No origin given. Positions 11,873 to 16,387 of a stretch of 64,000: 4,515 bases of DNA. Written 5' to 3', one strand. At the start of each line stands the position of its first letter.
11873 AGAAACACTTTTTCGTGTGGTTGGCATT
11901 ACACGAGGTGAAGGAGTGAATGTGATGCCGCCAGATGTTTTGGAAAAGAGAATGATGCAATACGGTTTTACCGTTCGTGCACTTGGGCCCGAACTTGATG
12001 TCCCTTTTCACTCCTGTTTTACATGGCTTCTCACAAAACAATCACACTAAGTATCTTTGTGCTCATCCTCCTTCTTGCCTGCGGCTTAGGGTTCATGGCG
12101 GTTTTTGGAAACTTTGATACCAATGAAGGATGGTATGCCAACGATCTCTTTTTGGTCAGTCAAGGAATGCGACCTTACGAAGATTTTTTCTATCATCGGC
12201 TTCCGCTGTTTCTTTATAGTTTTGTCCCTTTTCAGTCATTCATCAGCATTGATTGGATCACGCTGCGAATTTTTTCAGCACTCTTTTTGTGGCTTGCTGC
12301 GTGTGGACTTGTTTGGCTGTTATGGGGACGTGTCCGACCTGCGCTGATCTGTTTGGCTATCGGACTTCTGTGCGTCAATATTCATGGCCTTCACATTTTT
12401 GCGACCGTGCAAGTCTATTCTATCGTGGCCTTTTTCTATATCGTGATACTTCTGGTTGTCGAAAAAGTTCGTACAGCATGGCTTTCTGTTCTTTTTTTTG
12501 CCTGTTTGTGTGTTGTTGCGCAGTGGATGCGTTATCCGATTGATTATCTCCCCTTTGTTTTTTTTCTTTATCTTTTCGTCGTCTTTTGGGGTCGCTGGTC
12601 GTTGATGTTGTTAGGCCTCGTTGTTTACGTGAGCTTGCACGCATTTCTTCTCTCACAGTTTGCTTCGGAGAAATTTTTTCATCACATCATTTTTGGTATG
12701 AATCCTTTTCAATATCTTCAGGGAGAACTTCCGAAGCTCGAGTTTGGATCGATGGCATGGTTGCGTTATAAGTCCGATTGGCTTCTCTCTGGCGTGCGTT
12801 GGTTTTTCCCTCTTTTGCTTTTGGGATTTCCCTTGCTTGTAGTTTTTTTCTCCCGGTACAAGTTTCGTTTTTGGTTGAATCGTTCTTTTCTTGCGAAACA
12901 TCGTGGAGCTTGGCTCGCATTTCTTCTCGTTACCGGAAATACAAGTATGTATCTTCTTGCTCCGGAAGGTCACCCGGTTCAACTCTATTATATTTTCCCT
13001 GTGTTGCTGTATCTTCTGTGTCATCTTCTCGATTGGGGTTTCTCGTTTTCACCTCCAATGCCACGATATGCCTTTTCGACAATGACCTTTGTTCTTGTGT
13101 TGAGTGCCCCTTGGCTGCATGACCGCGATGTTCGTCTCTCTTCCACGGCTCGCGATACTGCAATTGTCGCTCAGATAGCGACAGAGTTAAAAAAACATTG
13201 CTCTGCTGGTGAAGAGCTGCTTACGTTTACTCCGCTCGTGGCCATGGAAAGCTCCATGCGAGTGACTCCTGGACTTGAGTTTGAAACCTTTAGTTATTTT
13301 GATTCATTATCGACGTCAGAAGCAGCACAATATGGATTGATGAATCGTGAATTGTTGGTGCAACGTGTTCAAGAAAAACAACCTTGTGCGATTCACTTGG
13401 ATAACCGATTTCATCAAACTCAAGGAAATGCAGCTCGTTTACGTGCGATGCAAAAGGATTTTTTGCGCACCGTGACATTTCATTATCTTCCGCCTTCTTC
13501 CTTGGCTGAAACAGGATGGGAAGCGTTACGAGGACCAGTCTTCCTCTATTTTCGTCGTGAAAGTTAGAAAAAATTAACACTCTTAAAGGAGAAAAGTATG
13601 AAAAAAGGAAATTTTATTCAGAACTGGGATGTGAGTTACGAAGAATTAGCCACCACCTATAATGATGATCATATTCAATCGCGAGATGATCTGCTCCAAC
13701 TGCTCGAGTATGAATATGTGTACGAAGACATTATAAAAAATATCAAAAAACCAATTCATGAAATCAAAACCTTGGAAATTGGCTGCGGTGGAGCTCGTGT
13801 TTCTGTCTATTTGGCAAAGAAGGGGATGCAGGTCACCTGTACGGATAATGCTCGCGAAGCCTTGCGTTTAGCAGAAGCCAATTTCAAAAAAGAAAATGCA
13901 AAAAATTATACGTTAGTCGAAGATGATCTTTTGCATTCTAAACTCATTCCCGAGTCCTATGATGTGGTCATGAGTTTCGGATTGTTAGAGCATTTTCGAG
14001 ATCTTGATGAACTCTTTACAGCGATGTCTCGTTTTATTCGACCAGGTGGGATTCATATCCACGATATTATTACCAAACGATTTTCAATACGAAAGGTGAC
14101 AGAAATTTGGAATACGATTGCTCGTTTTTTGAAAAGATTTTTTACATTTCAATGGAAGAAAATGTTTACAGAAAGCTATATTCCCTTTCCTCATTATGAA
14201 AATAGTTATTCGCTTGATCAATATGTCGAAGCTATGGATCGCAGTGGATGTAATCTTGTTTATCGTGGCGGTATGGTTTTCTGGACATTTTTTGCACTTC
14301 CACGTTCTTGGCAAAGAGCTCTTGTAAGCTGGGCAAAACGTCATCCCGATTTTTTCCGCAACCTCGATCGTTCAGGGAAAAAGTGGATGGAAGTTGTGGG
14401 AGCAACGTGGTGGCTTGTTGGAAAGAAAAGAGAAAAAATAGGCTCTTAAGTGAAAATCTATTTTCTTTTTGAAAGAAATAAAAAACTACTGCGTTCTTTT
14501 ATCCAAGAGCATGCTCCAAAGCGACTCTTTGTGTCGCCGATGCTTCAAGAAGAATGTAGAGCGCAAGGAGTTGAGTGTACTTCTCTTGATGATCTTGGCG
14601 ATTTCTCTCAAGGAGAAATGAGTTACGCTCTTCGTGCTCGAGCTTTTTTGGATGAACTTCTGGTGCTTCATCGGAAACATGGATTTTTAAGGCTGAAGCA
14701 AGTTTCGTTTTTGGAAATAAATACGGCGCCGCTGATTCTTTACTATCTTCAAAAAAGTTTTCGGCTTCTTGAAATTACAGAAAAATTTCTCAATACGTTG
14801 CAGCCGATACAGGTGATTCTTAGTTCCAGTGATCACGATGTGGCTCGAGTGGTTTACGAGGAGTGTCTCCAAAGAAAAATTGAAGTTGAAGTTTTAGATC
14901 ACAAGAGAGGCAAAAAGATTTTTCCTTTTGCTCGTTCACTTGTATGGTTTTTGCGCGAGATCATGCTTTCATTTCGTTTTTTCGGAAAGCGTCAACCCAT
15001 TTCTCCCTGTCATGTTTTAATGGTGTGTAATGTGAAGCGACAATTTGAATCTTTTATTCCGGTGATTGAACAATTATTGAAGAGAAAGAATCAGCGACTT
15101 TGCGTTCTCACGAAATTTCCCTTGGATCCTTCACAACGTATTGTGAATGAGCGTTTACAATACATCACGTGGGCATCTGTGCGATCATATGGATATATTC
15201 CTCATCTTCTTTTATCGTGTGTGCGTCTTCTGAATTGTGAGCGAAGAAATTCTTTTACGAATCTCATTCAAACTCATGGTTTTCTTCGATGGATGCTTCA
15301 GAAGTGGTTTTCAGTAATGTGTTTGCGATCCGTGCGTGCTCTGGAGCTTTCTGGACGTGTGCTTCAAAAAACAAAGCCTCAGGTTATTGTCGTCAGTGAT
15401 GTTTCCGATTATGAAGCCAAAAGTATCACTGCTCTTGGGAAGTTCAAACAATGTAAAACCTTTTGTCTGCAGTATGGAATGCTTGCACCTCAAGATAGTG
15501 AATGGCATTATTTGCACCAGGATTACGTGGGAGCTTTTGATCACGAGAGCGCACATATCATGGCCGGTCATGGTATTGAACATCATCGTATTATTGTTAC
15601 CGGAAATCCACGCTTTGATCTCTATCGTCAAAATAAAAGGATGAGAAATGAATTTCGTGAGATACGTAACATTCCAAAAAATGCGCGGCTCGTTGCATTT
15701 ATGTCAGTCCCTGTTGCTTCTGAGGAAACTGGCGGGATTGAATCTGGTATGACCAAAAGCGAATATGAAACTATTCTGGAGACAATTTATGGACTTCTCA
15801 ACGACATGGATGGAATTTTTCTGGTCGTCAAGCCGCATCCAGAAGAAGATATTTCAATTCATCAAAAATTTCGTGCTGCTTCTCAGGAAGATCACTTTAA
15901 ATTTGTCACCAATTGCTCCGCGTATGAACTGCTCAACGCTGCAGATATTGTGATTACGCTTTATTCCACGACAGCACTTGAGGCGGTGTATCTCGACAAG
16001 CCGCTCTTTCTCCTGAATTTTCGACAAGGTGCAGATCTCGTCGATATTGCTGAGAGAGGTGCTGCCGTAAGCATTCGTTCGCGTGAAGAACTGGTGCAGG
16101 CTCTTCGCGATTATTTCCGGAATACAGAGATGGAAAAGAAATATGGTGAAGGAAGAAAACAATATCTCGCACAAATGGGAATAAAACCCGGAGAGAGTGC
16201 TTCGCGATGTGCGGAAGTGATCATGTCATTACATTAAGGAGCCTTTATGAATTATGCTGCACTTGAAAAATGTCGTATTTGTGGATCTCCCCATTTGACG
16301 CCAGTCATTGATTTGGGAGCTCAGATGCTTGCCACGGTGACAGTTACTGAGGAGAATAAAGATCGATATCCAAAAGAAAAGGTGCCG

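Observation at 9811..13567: Arn/Gtr-like three-part lipid-carrier sugar-modification module with a deacetylase and a methyltransferase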

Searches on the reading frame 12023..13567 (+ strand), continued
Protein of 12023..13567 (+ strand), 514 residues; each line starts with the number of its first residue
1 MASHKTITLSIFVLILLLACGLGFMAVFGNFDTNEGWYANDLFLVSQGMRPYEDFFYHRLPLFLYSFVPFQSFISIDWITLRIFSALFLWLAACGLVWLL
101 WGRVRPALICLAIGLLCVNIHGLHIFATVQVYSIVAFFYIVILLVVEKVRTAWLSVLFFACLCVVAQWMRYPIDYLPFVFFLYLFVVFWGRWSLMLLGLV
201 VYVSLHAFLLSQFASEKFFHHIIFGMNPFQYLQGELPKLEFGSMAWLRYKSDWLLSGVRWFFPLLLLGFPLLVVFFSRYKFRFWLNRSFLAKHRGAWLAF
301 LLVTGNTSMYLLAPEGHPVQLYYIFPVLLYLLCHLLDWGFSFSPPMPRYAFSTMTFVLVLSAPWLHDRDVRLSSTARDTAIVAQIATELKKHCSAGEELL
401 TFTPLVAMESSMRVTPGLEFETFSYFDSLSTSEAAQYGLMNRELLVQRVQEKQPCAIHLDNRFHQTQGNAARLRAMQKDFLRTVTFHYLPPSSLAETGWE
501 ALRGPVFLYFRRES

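Call 78: search_protein_families(library=pfam, proteins=[L009:9288-9911:+, L009:9908-11461:+, L016:7260-8459:+, L016:8469-9302:+, L016:9956-11554:+, L016:11436-12470:+, L016:14237-15562:+, L016:15581-16507:+, L016:5151-6305:+, L016:3991-5199:+], max_evalue=0.001)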
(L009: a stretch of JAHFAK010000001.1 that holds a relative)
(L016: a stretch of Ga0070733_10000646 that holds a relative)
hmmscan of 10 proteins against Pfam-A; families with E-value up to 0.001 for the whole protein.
L009:9288-9911:+ (207 aa): 9 families
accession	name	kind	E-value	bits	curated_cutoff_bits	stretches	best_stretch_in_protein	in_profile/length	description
PF05175.20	MTS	-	1.5e-17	64.2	23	1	25-105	23-107/170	Methyltransferase small domain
PF06325.19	PrmA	-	3.8e-09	36.9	22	1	35-103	163-233/296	Ribosomal protein L11 methyltransferase (PrmA)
PF03848.20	TehB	-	6.2e-09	36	20.4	1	32-100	29-99/193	Tellurite resistance protein TehB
PF13847.12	Methyltransf_31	-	9.5e-09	35.5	27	1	36-164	6-108/145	Methyltransferase domain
PF13649.12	Methyltransf_25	-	1.8e-08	35.4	27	1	38-102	2-70/97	Methyltransferase domain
PF08241.18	Methyltransf_11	-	2.1e-06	28.7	21.2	1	38-87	1-49/95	Methyltransferase domain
PF13489.12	Methyltransf_23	-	6.3e-06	26.5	27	1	31-102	20-87/164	Methyltransferase domain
PF08242.18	Methyltransf_12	-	8.1e-06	26.9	30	1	38-102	1-71/98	Methyltransferase domain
PF12847.13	Methyltransf_18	-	0.00063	20.2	27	0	26-84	6-67/151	Methyltransferase domain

L009:9908-11461:+ (517 aa): 0 families

L016:7260-8459:+ (399 aa): 1 family
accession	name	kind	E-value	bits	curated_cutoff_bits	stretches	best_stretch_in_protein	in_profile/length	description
PF01041.23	DegT_DnrJ_EryC1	-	1e-99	334.6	19.8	1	28-397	2-359/360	DegT/DnrJ/EryC1/StrS aminotransferase family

L016:8469-9302:+ (277 aa): 2 families
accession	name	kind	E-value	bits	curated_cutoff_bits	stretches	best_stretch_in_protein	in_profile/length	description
PF00535.33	Glycos_transf_2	-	8.4e-24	84.8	23.3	1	30-148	1-117/168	Glycosyl transferase family 2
PF10111.15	Glyco_tranf_2_2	-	2.6e-05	24.3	27.3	1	30-121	1-92/276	Glycosyltransferase like family 2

L016:9956-11554:+ (532 aa): 0 families

L016:11436-12470:+ (344 aa): 5 families
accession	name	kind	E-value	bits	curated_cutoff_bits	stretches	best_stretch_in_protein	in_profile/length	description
PF13489.12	Methyltransf_23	-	2.2e-21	76.7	27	1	149-286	23-162/164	Methyltransferase domain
PF08241.18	Methyltransf_11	-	1.9e-08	35.3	21.2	1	153-238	1-93/95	Methyltransferase domain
PF13649.12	Methyltransf_25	-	2.1e-06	28.8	27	1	153-236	2-97/97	Methyltransferase domain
PF08242.18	Methyltransf_12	-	1.2e-05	26.4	30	1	153-238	1-98/98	Methyltransferase domain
PF13847.12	Methyltransf_31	-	0.00033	20.8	27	0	151-244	6-113/145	Methyltransferase domain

L016:14237-15562:+ (441 aa): 5 families
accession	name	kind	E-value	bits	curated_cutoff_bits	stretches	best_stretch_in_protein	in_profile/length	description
PF00106.31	adh_short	-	7.1e-36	124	26.6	1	188-377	3-189/195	short chain dehydrogenase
PF13561.12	adh_short_C2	-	1.7e-21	77.3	27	1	192-378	1-184/236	Enoyl-(Acyl carrier protein) reductase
PF08659.16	KR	-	2.6e-07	31.2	22.6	1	188-349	3-164/180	KR domain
PF01370.27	Epimerase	-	1.8e-06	28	20.9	1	188-321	1-115/240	NAD dependent epimerase/dehydratase family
PF13460.12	NAD_binding_10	-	1.7e-05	25.2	27.2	1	192-324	1-101/184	NAD(P)H-binding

L016:15581-16507:+ (308 aa): 2 families
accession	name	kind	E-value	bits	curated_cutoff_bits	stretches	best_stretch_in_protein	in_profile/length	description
PF00685.33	Sulfotransfer_1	-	7.3e-06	26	22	1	12-200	7-182/255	Sulfotransferase domain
PF13469.12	Sulfotransfer_3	-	1.8e-05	25.6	27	1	12-199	5-212/216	Sulfotransferase family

L016:5151-6305:+ (384 aa): 3 families
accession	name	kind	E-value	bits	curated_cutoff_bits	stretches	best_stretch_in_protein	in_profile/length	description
PF00483.29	NTP_transferase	-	6.4e-44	150.8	21.2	1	158-377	2-240/245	Nucleotidyl transferase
PF00571.33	CBS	-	2.3e-11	44.3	24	1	37-82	11-56/57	CBS domain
PF12804.13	NTP_transf_3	-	5.3e-10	40.1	27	1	158-294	1-131/160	MobA-like NTP transferase domain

L016:3991-5199:+ (402 aa): 0 families

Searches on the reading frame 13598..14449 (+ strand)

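Call 3: search_protein_families(library=pfam, proteins=[window:13598-14449:+], max_evalue=0.01)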
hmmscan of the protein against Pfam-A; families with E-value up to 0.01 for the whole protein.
window:13598-14449:+ (283 aa): 9 families
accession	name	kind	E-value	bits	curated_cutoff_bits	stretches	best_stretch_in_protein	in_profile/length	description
PF08241.18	Methyltransf_11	-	2e-17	64.1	21.2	1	59-154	1-94/95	Methyltransferase domain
PF13649.12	Methyltransf_25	-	6.3e-17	62.5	27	1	59-151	2-97/97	Methyltransferase domain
PF08242.18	Methyltransf_12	-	2.5e-15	57.4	30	1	59-152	1-97/98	Methyltransferase domain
PF13847.12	Methyltransf_31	-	6.1e-13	49.1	27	1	56-154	5-108/145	Methyltransferase domain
PF13489.12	Methyltransf_23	-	6.8e-13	49.1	27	1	44-221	11-162/164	Methyltransferase domain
PF03848.20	TehB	-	4.3e-10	39.8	20.4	1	41-153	18-130/193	Tellurite resistance protein TehB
PF05175.20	MTS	-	1e-07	32.2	23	1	46-126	24-104/170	Methyltransferase small domain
PF02353.26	CMAS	-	4.9e-07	29.8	27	1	58-183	66-183/273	Mycolic acid cyclopropane synthetase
PF01209.24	Ubie_methyltran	-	4.3e-05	23.4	20.1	1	40-161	33-156/233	ubiE/COQ5 methyltransferase family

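Call 4: search_protein_families(library=ncbifam, proteins=[window:13598-14449:+], max_evalue=0.01)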
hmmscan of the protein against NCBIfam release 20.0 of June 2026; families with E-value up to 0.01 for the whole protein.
window:13598-14449:+ (283 aa): 36 families (the best 25 are shown)
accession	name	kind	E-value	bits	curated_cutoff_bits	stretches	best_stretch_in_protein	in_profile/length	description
TIGR01983.1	UbiG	equivalog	1.5e-17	63.7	102.95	1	34-189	26-185/228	bifunctional 2-polyprenyl-6-hydroxyphenol methylase/3-demethylubiquinol 3-O-methyltransferase UbiG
NF043040.1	corrin_prot_MT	hypoth_equivalog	1.6e-13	50.6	180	1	33-184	22-174/216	corrinoid protein-associated methyltransferase CpaM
TIGR02072.1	BioC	equivalog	3.9e-12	46.5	184.95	1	44-202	31-178/244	malonyl-ACP O-methyltransferase BioC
NF008992.0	PRK12335.1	equivalog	1.1e-11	44.4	303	1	38-132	107-198/289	SAM-dependent methyltransferase TehB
NF008405.0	PRK11207.1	equivalog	1.3e-10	41.1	218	1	35-152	12-129/198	tellurite resistance methyltransferase TehB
NF004851.0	PRK06202.1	equivalog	1.2e-09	38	243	1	40-158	46-168/237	hypothetical protein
NF011529.0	PRK14968.1-3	equivalog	3e-09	36.6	162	1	46-125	27-103/198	putative methyltransferase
TIGR02021.1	BchM-ChlM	equivalog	1.5e-08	34.4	158.9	1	42-137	41-135/218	magnesium protoporphyrin IX methyltransferase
TIGR00477.1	tehB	equivalog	1.5e-08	34.3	219.5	1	38-153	58-172/238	tellurite resistance methyltransferase TehB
TIGR03534.1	RF_mod_PrmC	equivalog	5.9e-08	32.5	199.1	1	39-126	74-162/253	peptide chain release factor N(5)-glutamine methyltransferase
NF041820.1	daptide_MTase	equivalog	1.6e-07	31.1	175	1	57-158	39-145/243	daptide-type RiPP biosynthesis methyltransferase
TIGR01934.1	MenG_MenH_UbiE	subfamily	1.7e-07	30.8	158.35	1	46-154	32-141/223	ubiquinone/menaquinone biosynthesis methyltransferase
NF045649.1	2X_seleno_MduS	exception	5.2e-07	28.9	380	1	58-159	45-151/338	methyltransferase domain-containing selenoprotein MduS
NF008264.0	PRK11036.1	equivalog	5.8e-07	29.2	366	1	46-152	38-144/261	tRNA uridine 5-oxyacetic acid(34) methyltransferase CmoM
TIGR02469.1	CbiT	equivalog_domain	8.8e-07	29.2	78.3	1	57-158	22-123/124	precorrin-6Y C5,15-methyltransferase (decarboxylating) subunit CbiT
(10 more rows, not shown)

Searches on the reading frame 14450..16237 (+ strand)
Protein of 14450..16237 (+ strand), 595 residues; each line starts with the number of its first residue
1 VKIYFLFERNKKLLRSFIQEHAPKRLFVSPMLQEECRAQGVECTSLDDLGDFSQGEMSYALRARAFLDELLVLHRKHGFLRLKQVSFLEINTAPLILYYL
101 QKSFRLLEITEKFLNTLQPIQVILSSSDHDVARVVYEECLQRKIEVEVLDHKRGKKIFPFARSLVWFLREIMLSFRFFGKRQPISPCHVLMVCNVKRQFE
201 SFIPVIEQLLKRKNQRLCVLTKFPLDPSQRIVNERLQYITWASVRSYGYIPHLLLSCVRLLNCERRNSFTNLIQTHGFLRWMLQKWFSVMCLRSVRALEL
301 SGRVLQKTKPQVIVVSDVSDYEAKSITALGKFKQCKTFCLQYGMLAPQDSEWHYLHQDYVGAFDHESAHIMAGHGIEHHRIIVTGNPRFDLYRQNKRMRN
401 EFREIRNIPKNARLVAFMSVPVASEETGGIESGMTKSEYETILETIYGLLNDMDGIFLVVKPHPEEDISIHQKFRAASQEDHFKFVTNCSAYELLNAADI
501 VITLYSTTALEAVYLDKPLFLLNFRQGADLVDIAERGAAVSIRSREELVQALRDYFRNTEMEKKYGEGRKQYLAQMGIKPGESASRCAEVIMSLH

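Call 3: search_protein_families(library=pfam, proteins=[window:14450-16237:+], max_evalue=0.01)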
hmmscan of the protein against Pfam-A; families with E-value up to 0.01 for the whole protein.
window:14450-16237:+ (595 aa): 4 families
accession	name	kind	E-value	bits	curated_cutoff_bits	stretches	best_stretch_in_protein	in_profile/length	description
PF04464.20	Glyphos_transf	-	1.1e-12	48.1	22.1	1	353-591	131-365/367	CDP-Glycerol:Poly(glycerophosphate) glycerophosphotransferase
PF02350.25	Epimerase_2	-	8e-07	28.7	30.6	1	367-569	133-337/347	UDP-N-acetylglucosamine 2-epimerase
PF00534.26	Glycos_transf_1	-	0.00023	21.2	26.4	1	464-570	56-170/172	Glycosyl transferases group 1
PF05159.20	Capsule_synth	-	0.0046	16.9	20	1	439-521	173-260/310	Capsule polysaccharide biosynthesis protein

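Call 4: search_protein_families(library=ncbifam, proteins=[window:14450-16237:+], max_evalue=0.01)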
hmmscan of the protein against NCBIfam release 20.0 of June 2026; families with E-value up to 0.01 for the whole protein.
window:14450-16237:+ (595 aa): 4 families
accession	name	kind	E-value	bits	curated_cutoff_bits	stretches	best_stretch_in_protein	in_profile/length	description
NF046086.1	BFO_1060_trans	domain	2.4e-21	76.3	200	1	352-593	95-362/365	BFO_1060 family glycosyltransferase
TIGR04396.2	surf_polysacc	subfamily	2e-19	70.1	125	2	439-594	207-362/427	surface carbohydrate biosynthesis protein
TIGR04326.1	O_ant_LIC13510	subfamily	3.3e-07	29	250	1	453-560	478-582/602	TIGR04326 family surface carbohydrate biosynthesis protein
NF041711.1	TagprimaseTarB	equivalog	0.003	16.8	500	0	483-523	255-293/362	teichoic acid glycerol-phosphate primase TarB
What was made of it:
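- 14450..16237 (+): 595-aa soluble transferase resembling Glyphos_transf and the 'surface carbohydrate biosynthesis protein' families. It follows the GT-C in most related loci. NCBIfam BFO_1060 and TIGR04396, both below cutoff (calls 3, 4).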
